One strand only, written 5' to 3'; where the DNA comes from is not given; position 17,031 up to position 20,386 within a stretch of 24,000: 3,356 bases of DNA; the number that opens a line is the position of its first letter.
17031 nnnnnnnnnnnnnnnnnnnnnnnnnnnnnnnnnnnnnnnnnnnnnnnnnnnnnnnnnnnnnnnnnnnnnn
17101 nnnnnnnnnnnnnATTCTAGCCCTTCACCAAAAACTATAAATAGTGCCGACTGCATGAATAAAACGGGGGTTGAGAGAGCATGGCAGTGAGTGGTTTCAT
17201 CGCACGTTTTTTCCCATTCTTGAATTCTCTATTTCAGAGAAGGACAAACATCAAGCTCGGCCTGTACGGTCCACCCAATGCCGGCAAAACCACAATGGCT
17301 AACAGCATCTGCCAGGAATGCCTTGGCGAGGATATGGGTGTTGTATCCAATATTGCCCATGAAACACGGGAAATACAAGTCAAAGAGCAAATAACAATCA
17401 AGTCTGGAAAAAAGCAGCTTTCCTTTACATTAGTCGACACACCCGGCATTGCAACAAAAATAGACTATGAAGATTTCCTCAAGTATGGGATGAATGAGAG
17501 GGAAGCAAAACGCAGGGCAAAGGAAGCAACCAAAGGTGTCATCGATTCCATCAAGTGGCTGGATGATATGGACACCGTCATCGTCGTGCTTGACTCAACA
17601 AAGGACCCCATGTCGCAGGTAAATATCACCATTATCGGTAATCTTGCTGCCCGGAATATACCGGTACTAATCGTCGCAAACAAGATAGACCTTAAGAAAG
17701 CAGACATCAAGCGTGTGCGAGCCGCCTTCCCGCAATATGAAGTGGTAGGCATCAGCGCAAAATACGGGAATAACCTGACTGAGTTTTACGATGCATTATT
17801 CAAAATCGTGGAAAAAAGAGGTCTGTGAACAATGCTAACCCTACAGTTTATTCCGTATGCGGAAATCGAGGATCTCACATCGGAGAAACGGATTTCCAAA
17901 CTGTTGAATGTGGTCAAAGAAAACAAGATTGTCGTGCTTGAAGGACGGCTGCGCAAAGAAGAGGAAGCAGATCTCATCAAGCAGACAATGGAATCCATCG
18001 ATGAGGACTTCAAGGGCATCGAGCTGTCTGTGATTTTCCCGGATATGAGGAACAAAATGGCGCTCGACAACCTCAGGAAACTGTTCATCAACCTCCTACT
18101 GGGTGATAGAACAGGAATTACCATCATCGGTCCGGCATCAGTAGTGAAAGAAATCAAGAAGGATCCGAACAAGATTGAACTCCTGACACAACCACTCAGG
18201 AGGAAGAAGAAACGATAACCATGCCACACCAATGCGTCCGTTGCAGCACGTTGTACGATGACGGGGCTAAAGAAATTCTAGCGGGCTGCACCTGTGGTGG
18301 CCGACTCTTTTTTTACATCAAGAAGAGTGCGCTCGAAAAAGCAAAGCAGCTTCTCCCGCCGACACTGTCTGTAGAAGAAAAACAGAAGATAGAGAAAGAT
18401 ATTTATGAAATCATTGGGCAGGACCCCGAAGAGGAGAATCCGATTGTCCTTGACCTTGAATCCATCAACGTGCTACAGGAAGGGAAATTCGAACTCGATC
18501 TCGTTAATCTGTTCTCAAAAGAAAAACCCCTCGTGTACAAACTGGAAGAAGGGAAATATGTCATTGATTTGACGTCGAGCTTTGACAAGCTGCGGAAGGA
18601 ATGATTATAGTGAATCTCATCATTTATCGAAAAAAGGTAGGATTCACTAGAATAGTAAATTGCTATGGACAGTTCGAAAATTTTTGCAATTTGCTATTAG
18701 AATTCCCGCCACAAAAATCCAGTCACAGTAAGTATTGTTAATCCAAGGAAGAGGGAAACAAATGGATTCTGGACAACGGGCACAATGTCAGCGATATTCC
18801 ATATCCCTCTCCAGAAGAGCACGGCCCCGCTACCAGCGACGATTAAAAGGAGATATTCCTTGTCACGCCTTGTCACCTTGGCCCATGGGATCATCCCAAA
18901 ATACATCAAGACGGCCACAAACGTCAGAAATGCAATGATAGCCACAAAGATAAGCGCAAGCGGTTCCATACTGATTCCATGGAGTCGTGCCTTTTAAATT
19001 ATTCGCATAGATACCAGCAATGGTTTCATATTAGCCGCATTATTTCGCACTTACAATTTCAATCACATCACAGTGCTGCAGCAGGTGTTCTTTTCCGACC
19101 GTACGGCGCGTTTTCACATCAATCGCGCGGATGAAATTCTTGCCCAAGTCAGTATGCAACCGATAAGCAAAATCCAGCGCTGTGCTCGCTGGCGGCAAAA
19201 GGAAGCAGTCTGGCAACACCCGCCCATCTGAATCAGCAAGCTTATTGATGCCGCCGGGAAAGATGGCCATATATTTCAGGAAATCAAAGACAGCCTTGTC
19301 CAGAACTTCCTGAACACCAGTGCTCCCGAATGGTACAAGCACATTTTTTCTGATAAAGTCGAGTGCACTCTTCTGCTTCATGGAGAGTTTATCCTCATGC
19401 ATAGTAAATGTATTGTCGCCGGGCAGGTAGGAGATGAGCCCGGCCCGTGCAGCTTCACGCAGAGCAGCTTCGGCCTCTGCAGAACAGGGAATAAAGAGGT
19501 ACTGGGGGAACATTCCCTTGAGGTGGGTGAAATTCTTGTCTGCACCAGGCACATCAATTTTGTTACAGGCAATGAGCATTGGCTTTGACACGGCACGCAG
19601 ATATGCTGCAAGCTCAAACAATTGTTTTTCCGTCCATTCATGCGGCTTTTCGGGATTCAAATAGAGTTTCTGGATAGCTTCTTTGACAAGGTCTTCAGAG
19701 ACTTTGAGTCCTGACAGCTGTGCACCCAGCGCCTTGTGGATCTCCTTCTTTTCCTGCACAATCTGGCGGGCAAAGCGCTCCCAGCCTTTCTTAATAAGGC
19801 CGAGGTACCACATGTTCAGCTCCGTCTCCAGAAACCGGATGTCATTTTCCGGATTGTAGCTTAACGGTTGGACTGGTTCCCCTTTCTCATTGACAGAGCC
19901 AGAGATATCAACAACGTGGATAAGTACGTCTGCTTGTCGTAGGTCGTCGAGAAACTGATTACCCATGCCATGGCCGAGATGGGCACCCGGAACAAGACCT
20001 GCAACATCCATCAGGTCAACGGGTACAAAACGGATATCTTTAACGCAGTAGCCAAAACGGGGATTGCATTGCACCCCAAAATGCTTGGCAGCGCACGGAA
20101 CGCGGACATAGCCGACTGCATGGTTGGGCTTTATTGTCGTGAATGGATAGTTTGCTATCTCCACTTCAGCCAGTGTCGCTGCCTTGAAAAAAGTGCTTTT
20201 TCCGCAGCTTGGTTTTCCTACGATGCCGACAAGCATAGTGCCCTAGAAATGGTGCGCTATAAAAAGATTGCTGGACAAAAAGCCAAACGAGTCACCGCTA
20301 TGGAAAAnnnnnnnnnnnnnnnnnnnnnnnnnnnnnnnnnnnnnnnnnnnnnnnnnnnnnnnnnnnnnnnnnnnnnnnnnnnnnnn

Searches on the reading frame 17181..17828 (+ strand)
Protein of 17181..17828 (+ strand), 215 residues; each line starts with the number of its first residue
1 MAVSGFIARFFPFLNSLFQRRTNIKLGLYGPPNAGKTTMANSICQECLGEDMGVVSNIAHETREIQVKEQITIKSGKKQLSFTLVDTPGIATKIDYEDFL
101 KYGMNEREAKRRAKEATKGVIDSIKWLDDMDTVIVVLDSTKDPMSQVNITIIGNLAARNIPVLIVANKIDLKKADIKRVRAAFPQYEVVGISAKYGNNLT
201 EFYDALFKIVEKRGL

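Call 43: search_protein_families(library=pfam, proteins=[window:17181-17828:+], max_evalue=0.01)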
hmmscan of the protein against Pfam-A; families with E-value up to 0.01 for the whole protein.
window:17181-17828:+ (215 aa): 15 families
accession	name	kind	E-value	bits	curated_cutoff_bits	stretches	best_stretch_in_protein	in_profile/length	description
PF01926.29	MMR_HSR1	-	7.4e-15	55.5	21.9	1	26-168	2-113/113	50S ribosome-binding GTPase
PF00009.33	GTP_EFTU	-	4.2e-12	46.5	26.5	2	127-211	90-187/188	Elongation factor Tu GTP binding domain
PF00735.24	Septin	-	7e-07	29.2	26.2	1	24-99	5-81/280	Septin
PF02421.24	FeoB_N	-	3.5e-06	27.1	27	1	25-202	2-152/156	Ferrous iron transport protein B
PF00004.35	AAA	-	5.7e-06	27.3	21.2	1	28-177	3-119/131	ATPase family associated with various cellular activities (AAA)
PF00025.27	Arf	-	2.4e-05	24.3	22.3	0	127-175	79-131/174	ADP-ribosylation factor family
PF03193.22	RsgA_GTPase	-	6.3e-05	23.3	30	0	130-204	23-102/174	RsgA GTPase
PF08477.19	Roc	-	8.3e-05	23.3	27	0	25-89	1-65/119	Ras of Complex, Roc, domain of DAPkinase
PF16897.10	MMR_HSR1_Xtn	-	0.00011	22.6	35.2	1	158-209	54-103/106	C-terminal region of MMR_HSR1 domain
PF00350.29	Dynamin_N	-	0.00084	19.8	27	0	72-168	93-167/168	Dynamin family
PF01637.24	ATPase_2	-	0.0021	18.4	33.2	1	14-138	11-117/225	ATPase domain predominantly from Archaea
PF13479.12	AAA_24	-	0.0027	18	27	1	23-129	2-78/195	AAA domain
PF02492.25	cobW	-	0.0032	17.5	20.7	0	27-77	4-52/180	CobW/HypB/UreG, nucleotide-binding domain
PF00071.28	Ras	-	0.005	16.9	21.6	0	152-210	97-160/162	Ras family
PF09439.16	SRPRB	-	0.0067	16.3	25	0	28-90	8-56/178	Signal recognition particle receptor beta subunit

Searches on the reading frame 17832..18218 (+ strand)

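Call 43: search_protein_families(library=pfam, proteins=[window:17832-18218:+], max_evalue=0.01)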
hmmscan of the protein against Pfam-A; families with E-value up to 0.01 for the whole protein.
window:17832-18218:+ (128 aa): 1 family
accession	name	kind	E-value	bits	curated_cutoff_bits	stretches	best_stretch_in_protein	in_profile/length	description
PF09846.14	OapB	-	6.1e-19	68.3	27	1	13-116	2-100/104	Origin-associated protein OapB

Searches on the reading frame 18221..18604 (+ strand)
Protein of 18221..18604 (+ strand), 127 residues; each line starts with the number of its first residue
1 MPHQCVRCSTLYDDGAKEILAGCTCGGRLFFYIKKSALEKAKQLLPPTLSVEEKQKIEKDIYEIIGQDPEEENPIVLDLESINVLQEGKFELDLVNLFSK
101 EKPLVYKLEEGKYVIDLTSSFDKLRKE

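Call 43: search_protein_families(library=pfam, proteins=[window:18221-18604:+], max_evalue=0.01)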
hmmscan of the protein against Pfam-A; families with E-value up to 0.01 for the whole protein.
window:18221-18604:+ (127 aa): 1 family
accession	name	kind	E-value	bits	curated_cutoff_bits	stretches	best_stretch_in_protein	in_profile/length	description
PF09845.14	OapC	-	6.5e-22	78.7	23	1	2-122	1-132/133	Origin-associated protein OapC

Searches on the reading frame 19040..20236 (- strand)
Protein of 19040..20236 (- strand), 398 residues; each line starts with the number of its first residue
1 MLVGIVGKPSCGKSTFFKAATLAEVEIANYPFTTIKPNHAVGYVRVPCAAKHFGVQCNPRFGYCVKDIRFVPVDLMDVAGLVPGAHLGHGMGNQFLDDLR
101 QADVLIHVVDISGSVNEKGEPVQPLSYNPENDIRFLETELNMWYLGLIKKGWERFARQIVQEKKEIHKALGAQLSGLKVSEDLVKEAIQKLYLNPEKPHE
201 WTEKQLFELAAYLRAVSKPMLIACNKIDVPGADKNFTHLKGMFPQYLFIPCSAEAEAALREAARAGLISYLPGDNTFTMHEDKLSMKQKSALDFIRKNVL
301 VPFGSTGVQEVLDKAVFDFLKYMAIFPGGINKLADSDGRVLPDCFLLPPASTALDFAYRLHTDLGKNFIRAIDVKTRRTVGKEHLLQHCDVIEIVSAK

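Call 9: search_protein_families(library=pfam, proteins=[window:19040-20236:-])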
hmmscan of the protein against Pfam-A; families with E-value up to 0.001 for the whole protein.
window:19040-20236:- (398 aa): 4 families
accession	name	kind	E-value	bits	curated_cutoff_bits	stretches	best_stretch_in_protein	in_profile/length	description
PF08438.16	YGR210-like_G4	-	2.5e-32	111.9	24.7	1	223-327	1-105/108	Obg-like GTPase YGR210-like, G4 motif-containing domain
PF01926.29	MMR_HSR1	-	9.2e-17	61.6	21.9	1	3-118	2-92/113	50S ribosome-binding GTPase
PF02824.27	TGS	-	1.7e-10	41.2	22.2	1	342-395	6-59/60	TGS domain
PF02421.24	FeoB_N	-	5.2e-06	26.5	27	1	3-38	3-38/156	Ferrous iron transport protein B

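Call 17: find_encoding_contigs(protein=window:19040-20236:-, flank=10000, max_places=4)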
Protein window:19040-20236:- (398 aa): 1 contig read that carries it; 1 place shown.
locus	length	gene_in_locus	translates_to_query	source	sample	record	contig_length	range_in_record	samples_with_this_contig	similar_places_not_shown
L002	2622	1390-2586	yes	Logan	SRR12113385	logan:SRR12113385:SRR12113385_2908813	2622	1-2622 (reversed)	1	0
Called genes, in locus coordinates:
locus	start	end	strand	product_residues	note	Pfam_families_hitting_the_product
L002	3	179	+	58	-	?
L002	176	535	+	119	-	-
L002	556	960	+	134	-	PF01874:CitG (weak)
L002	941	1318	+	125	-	-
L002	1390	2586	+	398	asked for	PF01926:MMR_HSR1, PF02421:FeoB_N (faint), PF08438:YGR210-like_G4, PF02824:TGS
